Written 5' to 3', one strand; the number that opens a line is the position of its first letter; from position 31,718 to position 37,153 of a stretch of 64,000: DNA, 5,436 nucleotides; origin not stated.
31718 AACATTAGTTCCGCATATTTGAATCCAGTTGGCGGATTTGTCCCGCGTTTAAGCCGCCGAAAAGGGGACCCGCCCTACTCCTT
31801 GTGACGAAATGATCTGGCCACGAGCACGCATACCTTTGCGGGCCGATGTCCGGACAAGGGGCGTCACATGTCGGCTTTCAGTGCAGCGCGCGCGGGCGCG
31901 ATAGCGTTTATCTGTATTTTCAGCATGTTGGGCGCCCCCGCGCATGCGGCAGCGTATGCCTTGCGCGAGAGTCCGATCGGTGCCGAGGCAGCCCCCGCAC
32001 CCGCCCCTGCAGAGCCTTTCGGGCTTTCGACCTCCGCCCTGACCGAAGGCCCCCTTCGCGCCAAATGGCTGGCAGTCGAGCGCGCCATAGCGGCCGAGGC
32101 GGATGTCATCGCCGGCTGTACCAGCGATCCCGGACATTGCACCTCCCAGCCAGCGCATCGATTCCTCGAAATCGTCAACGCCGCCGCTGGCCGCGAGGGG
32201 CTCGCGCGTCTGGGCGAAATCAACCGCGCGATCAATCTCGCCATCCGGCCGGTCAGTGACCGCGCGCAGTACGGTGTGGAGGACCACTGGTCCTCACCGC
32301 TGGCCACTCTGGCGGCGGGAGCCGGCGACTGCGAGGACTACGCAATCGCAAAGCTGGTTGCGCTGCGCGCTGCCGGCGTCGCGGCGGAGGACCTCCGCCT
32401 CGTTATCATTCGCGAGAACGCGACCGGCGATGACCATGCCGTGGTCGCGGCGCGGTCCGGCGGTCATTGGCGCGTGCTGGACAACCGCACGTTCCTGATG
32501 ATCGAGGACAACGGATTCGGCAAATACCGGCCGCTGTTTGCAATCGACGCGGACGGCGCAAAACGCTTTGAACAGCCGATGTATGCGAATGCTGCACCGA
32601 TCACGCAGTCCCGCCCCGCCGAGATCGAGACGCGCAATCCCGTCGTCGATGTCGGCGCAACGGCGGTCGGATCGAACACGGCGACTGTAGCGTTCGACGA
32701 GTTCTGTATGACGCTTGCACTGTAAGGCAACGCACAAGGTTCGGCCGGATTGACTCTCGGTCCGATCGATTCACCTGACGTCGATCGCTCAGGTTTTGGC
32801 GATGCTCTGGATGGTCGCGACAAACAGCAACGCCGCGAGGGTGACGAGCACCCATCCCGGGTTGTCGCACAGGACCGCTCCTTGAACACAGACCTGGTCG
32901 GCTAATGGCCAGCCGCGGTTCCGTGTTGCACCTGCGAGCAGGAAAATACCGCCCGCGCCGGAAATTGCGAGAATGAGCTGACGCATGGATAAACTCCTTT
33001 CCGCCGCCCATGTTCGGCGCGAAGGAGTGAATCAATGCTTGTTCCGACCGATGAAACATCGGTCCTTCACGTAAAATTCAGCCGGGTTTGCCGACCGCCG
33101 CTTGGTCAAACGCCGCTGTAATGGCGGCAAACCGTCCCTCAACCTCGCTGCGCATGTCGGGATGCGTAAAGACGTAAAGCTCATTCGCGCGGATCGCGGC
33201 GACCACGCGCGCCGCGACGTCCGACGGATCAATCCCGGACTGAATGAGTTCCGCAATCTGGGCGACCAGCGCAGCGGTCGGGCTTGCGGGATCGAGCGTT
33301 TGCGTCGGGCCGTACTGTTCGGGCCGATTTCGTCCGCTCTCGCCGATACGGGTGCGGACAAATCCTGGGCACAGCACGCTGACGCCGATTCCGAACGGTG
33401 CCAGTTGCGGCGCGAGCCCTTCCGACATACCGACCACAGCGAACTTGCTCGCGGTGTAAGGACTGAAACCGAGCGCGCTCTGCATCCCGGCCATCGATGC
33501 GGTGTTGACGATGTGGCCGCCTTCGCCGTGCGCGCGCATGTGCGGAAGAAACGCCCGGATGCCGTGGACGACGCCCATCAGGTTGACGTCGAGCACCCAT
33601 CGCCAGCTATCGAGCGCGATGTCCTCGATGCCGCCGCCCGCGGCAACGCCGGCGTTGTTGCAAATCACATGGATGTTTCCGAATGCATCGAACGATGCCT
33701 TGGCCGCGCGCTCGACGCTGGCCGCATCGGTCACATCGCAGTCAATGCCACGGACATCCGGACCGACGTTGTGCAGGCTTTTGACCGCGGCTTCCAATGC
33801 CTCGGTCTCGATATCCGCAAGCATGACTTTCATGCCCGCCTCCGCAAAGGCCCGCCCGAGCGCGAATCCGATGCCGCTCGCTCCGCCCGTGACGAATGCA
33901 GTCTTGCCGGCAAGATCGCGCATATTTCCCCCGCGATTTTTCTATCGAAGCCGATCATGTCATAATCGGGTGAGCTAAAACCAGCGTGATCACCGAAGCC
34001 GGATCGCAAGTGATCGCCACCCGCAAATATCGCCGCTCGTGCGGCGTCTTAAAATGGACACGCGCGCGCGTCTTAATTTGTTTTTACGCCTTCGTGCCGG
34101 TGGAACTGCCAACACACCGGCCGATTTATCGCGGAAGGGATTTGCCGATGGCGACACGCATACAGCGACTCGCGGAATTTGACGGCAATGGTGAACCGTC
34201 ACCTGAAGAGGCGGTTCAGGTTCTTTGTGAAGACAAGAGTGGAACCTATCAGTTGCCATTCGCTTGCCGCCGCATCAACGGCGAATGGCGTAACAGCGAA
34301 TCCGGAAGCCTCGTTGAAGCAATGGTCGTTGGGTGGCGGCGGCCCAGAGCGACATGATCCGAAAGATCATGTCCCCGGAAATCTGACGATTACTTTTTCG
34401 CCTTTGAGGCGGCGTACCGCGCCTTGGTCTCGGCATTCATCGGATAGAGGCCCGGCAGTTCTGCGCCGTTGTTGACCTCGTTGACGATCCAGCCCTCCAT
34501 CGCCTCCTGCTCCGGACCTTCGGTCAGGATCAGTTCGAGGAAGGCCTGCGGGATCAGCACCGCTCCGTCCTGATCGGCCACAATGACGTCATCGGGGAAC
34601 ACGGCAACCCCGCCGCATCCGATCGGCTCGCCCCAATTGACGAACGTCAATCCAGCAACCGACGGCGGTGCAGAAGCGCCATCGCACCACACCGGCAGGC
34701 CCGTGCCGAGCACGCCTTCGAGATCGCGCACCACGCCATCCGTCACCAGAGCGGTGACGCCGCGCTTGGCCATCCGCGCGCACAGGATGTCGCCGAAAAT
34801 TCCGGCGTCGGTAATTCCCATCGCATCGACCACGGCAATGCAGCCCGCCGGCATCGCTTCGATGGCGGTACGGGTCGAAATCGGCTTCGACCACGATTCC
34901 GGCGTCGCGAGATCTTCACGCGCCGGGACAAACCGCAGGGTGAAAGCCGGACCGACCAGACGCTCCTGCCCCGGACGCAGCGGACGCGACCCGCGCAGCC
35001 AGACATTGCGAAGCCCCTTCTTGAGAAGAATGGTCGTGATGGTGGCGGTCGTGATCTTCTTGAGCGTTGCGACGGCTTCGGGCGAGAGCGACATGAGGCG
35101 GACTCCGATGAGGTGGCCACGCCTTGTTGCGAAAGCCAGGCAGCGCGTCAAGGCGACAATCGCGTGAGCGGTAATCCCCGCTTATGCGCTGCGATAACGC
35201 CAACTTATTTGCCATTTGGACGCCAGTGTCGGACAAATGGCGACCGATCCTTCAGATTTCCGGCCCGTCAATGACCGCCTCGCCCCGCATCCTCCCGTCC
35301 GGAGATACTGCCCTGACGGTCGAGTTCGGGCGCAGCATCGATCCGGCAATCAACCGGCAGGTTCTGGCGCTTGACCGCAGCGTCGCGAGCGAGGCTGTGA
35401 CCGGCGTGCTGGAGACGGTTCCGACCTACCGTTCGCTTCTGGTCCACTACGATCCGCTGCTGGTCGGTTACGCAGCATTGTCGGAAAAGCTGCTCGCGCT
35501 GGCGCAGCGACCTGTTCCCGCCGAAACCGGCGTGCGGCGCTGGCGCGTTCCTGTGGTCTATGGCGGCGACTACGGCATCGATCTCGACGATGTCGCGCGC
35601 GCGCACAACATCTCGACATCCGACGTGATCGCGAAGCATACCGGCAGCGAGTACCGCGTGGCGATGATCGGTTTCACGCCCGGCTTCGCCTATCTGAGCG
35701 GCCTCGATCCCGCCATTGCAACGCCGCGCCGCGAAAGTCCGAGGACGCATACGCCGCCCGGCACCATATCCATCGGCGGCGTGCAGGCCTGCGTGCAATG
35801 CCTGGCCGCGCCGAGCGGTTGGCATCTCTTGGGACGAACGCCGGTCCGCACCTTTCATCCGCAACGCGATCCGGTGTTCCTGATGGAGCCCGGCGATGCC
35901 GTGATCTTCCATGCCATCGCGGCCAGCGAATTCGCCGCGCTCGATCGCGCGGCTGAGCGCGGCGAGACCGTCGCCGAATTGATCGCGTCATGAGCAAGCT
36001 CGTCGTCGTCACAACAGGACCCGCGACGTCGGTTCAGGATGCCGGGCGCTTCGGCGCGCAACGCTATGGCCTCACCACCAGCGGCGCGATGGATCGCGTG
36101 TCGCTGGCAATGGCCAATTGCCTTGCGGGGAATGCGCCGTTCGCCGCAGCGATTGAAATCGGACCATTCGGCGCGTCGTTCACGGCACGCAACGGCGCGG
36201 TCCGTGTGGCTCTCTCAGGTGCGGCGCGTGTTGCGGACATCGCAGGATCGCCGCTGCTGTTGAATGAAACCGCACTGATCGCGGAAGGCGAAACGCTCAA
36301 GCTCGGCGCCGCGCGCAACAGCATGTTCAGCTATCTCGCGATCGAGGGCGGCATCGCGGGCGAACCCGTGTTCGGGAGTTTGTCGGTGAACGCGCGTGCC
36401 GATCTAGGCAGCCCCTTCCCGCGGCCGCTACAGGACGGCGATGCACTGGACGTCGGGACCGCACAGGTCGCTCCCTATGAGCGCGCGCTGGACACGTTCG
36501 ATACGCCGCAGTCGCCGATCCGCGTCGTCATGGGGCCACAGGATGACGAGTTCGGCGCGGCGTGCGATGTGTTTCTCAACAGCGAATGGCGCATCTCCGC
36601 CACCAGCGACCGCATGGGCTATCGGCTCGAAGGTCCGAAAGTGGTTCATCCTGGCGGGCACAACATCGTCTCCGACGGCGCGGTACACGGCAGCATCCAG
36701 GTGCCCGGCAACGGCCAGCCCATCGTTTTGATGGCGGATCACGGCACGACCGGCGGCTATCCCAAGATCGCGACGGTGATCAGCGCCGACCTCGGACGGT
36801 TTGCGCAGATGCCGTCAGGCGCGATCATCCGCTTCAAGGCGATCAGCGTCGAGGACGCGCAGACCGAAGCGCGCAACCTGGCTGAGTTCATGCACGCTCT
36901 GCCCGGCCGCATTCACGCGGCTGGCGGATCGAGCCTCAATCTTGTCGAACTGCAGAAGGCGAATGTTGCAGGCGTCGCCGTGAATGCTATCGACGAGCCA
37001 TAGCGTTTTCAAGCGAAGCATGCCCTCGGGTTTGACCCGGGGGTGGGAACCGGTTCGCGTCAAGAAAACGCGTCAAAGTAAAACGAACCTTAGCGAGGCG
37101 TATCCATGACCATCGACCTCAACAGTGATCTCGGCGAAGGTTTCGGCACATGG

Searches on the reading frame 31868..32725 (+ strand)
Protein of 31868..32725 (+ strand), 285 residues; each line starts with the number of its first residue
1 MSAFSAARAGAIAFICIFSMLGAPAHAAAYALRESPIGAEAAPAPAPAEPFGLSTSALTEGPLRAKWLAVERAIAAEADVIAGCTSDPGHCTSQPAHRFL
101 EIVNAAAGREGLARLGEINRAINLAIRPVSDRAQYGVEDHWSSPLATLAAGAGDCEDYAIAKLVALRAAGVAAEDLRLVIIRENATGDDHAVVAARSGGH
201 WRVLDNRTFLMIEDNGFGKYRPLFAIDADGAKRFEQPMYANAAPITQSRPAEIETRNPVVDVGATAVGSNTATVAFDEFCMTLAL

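Call 3: search_protein_families(library=pfam, proteins=[window:31868-32725:+], max_evalue=0.01)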
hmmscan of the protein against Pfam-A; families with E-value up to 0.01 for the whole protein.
window:31868-32725:+ (285 aa): 3 families
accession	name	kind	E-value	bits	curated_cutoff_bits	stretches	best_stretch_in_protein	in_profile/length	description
PF06035.17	Peptidase_C93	-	4.7e-19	69.2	27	1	84-208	15-129/162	Bacterial transglutaminase-like cysteine proteinase BTLCP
PF01841.26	Transglut_core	-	9.2e-06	26.3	23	1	134-205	30-107/108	Transglutaminase-like superfamily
PF04473.18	DUF553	-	0.00019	21.4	20.5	1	141-210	50-117/140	Transglutaminase-like domain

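Call 6: search_protein_families(library=ncbifam, proteins=[window:31868-32725:+], max_evalue=0.01)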
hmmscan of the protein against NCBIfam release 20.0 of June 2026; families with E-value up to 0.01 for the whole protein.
window:31868-32725:+ (285 aa): 1 family
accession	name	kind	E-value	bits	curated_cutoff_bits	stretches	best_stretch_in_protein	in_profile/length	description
NF045674.1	CystProtLapG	equivalog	5.6e-18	64.9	320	1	57-194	15-146/221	cysteine protease LapG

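Call 29: search_solved_structures(query=window:31868-32725:+, max_evalue=0.01, show_alignments=2)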
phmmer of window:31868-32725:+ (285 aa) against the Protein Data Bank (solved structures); distinct sequences matched with E-value up to 0.01: 2.
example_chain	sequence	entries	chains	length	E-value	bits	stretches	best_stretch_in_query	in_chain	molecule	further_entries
4u65_E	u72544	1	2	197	1.7e-11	47.2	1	112-193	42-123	Putative cystine protease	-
4fgo_A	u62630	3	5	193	7e-08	35.3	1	134-230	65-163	Periplasmic protein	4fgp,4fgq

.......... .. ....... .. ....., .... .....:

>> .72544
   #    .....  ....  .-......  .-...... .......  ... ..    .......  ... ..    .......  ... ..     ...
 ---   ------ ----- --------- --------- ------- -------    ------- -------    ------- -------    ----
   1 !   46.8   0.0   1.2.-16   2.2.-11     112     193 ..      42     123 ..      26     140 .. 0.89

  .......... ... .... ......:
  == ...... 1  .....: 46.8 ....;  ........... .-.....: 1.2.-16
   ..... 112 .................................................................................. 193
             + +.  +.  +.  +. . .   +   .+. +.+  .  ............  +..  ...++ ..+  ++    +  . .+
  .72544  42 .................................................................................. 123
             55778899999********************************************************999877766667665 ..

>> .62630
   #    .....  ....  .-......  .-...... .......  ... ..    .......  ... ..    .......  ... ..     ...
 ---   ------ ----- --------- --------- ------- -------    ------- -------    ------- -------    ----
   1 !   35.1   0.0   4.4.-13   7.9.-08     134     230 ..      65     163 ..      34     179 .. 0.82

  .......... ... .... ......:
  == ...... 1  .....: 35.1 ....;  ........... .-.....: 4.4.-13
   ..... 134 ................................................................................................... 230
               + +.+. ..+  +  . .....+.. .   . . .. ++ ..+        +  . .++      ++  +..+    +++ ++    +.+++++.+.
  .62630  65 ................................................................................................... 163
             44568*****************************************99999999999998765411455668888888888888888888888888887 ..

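Call 69: search_dna_similar(query=window:31868-32725:+, collection=plasmids, mode=protein, max_rows=30, max_evalue=1e-8)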
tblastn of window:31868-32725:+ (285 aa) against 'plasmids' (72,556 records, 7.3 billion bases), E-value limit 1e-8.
Records with a match: 40; places in all: 40; records where one place covers at least 80% of the query: 0.
Best place of each record, by identity: <60% 40.
By first word of the organism name: Rhizobium 10; Ensifer 7; Aminobacter 6; Shinella 6; Sinorhizobium 3; Bosea 1; Microvirga 1; Peteryoungia 1; Nitratireductor 1; Pseudoalteromonas 1; and 3 more.
By predicted mobility (MOB-suite, as given by PLSDB): non-mobilizable 28; conjugative 12.
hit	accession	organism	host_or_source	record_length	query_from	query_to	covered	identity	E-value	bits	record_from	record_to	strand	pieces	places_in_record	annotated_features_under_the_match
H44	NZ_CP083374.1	Ensifer canadensis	Melilotus albus,Cell Culture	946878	62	252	67%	36.2%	2e-19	95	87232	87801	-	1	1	transglutaminase-like cysteine peptidase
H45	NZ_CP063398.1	Rhizobium sp. SL42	Amphicarpaea bracteata,Whole ...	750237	62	229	59%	36.8%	1e-20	99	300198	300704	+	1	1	transglutaminase-like cysteine peptidase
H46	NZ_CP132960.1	Aminobacter niigataensis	cell culture,sediment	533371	51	231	64%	32.6%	4e-17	88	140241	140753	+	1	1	transglutaminase-like cysteine peptidase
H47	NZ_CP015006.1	Aminobacter aminovorans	cell culture,soil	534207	51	231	64%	32.6%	6e-17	88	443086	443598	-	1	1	transglutaminase-like cysteine peptidase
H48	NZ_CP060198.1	Aminobacter sp. MDW-2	cell culture,soil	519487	51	231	64%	32.6%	7e-17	88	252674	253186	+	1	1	transglutaminase-like cysteine peptidase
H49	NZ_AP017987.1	Aminobacter sp. SS-2016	Lotus japoicus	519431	51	231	64%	32.6%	1e-16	87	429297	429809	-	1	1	transglutaminase-like cysteine peptidase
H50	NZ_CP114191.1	Aminobacter sp. NyZ550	-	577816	51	231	64%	32.6%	1e-16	87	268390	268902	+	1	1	transglutaminase-like cysteine peptidase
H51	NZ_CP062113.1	Aminobacter sp. SR38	bacterial pure culture,soil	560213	51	231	64%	32.6%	2e-16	87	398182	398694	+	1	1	transglutaminase-like cysteine peptidase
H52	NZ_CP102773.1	Bosea sp. NBC_00550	-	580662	57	226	60%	34.3%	4e-19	94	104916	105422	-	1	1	transglutaminase-like cysteine peptidase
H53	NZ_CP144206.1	Sinorhizobium chiapasense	mixed culture,rhizosphere soil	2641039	118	252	47%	39.7%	8e-19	94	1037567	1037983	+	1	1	none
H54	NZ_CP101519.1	Ensifer adhaerens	cell cuture,rhizosphere soil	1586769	118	252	47%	39.0%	2e-18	92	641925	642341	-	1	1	none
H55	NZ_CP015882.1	Ensifer adhaerens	silty clay loam soil (pH 6.1)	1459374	118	252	47%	39.0%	2e-18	92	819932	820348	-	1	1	none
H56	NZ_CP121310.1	Ensifer adhaerens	bacterial colony,soil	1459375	118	252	47%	39.0%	2e-18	92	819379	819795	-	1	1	none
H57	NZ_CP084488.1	Ensifer adhaerens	cellculture,soil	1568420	118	252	47%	39.0%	2e-18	92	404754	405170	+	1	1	none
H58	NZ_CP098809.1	Ensifer adhaerens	whole organism,soil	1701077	118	252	47%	39.0%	2e-18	92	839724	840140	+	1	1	none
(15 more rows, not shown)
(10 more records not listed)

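Call 70: get_annotated_region(hit=H44, flank=9000)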
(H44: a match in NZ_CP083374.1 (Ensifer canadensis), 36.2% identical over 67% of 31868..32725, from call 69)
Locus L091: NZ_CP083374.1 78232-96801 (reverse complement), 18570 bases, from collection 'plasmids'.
description: Ensifer canadensis strain T173 plasmid pT173d, complete sequence
organism: Ensifer canadensis (NCBI taxid 555315)
taxonomy: Bacteria; Pseudomonadota; Alphaproteobacteria; Hyphomicrobiales; Rhizobiaceae; Ensifer; Ensifer canadensis
host: -; source: Melilotus albus,Cell Culture; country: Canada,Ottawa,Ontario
typing (MOB-suite, as given by PLSDB): non-mobilizable; replicon rep_cluster_473
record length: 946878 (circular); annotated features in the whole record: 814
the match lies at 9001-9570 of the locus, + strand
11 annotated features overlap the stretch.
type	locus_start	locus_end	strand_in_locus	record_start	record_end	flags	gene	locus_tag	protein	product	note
CDS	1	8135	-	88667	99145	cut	-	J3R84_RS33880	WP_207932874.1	VCBS domain-containing protein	-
CDS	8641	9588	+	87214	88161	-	-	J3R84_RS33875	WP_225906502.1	transglutaminase-like cysteine peptidase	-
CDS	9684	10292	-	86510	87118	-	-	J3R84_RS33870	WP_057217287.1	ribbon-helix-helix domain-containing protein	-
CDS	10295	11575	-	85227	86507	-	-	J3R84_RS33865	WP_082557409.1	HlyD family type I secretion periplasmic adaptor subunit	GO:0030253 - protein secretion by the type I secretion system [Evidence IEA]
CDS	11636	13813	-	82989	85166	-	-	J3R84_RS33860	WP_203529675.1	type I secretion system permease/ATPase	GO:0055085 - transmembrane transport [Evidence IEA]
CDS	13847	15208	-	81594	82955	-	-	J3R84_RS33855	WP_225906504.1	TolC family outer membrane protein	GO:0006810 - transport [Evidence IEA]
CDS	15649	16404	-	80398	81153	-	-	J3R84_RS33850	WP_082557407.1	GGDEF domain-containing protein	-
CDS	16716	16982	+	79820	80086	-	-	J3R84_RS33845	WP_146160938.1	hypothetical protein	-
CDS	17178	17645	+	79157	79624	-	-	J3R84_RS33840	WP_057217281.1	hypothetical protein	-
CDS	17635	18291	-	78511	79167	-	-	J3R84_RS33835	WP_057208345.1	response regulator transcription factor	GO:0000160 - phosphorelay signal transduction system [Evidence IEA]; GO:0006355 - regulation of DNA-templated ...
CDS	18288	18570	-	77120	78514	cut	-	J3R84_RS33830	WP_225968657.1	sensor histidine kinase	-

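Call 71: get_annotated_region(hit=H52, flank=9000)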
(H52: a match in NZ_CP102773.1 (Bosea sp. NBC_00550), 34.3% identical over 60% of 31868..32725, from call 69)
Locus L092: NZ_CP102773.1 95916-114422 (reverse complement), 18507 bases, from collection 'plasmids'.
description: Bosea sp. NBC_00550 plasmid pNBC550, complete sequence
organism: Bosea sp. NBC_00550 (NCBI taxid 2969621)
taxonomy: Bacteria; Pseudomonadota; Alphaproteobacteria; Hyphomicrobiales; Boseaceae; Bosea; Bosea sp. NBC 00550
host: -; source: -; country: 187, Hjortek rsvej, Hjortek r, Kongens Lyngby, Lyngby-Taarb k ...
typing (MOB-suite, as given by PLSDB): non-mobilizable
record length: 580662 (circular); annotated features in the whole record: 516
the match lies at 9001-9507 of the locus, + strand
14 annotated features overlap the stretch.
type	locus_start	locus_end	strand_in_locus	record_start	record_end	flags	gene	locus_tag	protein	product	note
CDS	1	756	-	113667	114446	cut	-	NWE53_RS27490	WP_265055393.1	hypothetical protein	-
CDS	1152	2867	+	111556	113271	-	-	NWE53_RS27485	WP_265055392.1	IclR family transcriptional regulator C-terminal domain-containing protein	-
CDS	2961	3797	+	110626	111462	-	-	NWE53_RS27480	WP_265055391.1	NAD(P)-dependent oxidoreductase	-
CDS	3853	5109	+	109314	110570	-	-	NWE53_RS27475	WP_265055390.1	glucarate dehydratase family protein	-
CDS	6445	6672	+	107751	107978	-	-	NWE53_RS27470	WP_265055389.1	hypothetical protein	-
CDS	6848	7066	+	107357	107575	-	-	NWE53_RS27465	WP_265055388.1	hypothetical protein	-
CDS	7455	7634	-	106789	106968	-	-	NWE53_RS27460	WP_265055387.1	hypothetical protein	-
CDS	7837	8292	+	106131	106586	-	-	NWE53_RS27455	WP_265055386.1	MucR family transcriptional regulator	GO:0006355 - regulation of DNA-templated transcription [Evidence IEA]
CDS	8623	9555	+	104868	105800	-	-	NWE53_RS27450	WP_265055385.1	transglutaminase-like cysteine peptidase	-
CDS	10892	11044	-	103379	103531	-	-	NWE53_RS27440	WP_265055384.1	hypothetical protein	-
CDS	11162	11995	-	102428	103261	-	-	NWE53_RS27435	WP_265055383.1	GGDEF domain-containing protein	-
CDS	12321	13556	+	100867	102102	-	-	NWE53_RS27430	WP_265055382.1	HlyD family type I secretion periplasmic adaptor subunit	GO:0030253 - protein secretion by the type I secretion system [Evidence IEA]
CDS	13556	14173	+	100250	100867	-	-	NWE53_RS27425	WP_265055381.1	ribbon-helix-helix domain-containing protein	-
CDS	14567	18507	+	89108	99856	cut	-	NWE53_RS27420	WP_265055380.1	VCBS domain-containing protein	-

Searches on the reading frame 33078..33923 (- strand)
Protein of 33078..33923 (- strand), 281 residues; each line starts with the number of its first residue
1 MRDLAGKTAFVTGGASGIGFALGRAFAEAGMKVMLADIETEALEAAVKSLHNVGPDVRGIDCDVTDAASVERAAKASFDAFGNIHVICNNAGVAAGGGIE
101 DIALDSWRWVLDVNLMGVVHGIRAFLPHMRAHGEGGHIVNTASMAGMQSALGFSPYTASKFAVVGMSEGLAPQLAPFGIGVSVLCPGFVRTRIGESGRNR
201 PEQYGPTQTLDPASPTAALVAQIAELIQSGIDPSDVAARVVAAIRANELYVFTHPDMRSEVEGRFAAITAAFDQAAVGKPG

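Call 24: search_protein_families(library=pfam, proteins=[window:33078-33923:-], max_evalue=0.001)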
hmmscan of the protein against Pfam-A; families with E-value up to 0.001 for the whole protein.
window:33078-33923:- (281 aa): 4 families
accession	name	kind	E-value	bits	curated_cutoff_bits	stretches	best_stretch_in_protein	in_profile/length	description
PF00106.31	adh_short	-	1.6e-54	184.8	26.6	1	7-196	1-189/195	short chain dehydrogenase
PF13561.12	adh_short_C2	-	3.2e-40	138.6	27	1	15-204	3-191/236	Enoyl-(Acyl carrier protein) reductase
PF08659.16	KR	-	3.8e-12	46.9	22.6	1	9-159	3-152/180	KR domain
PF23441.1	SDR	-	1.3e-06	28.5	27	1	3-196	4-201/258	SDR-like rossmann domain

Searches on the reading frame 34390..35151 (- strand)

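Call 24: search_protein_families(library=pfam, proteins=[window:34390-35151:-], max_evalue=0.001)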
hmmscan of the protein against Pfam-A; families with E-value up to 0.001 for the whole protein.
window:34390-35151:- (253 aa): 1 family
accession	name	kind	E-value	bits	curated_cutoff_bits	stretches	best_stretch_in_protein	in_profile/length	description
PF03737.21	RraA-like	-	1.9e-28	100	24.5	1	37-198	3-151/152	Aldolase/RraA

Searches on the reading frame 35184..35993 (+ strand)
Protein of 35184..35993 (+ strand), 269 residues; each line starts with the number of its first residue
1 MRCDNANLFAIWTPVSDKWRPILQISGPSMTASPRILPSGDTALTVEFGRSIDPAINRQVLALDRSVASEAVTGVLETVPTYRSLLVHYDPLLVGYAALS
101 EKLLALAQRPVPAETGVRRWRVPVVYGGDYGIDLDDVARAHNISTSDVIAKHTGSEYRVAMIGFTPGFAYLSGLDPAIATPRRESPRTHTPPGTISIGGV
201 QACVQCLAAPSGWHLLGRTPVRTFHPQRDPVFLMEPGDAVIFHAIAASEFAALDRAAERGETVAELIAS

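Call 24: search_protein_families(library=pfam, proteins=[window:35184-35993:+], max_evalue=0.001)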
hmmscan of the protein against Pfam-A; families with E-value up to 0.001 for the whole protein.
window:35184-35993:+ (269 aa): 1 family
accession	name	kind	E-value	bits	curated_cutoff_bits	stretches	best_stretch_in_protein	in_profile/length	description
PF02682.21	CT_C_D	-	7.4e-70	235.2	22.1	1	34-234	1-202/202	Carboxyltransferase domain, subdomain C and D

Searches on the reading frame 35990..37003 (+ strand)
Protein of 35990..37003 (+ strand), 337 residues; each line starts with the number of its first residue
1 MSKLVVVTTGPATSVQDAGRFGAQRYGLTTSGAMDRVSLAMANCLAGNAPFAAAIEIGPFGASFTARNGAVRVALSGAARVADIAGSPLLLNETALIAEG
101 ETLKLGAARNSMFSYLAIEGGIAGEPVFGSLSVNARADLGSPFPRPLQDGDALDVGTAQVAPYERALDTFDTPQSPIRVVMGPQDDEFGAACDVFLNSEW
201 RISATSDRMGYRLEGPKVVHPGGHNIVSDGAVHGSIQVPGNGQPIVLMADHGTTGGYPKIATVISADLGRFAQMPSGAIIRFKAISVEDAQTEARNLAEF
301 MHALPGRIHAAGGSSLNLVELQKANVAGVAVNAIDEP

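Call 24: search_protein_families(library=pfam, proteins=[window:35990-37003:+], max_evalue=0.001)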
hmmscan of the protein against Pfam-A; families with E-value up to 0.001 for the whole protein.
window:35990-37003:+ (337 aa): 1 family
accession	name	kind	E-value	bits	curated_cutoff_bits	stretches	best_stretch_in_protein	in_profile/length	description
PF02626.20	CT_A_B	-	1.3e-78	264.7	25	1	26-283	1-260/261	Carboxyltransferase domain, subdomain A and B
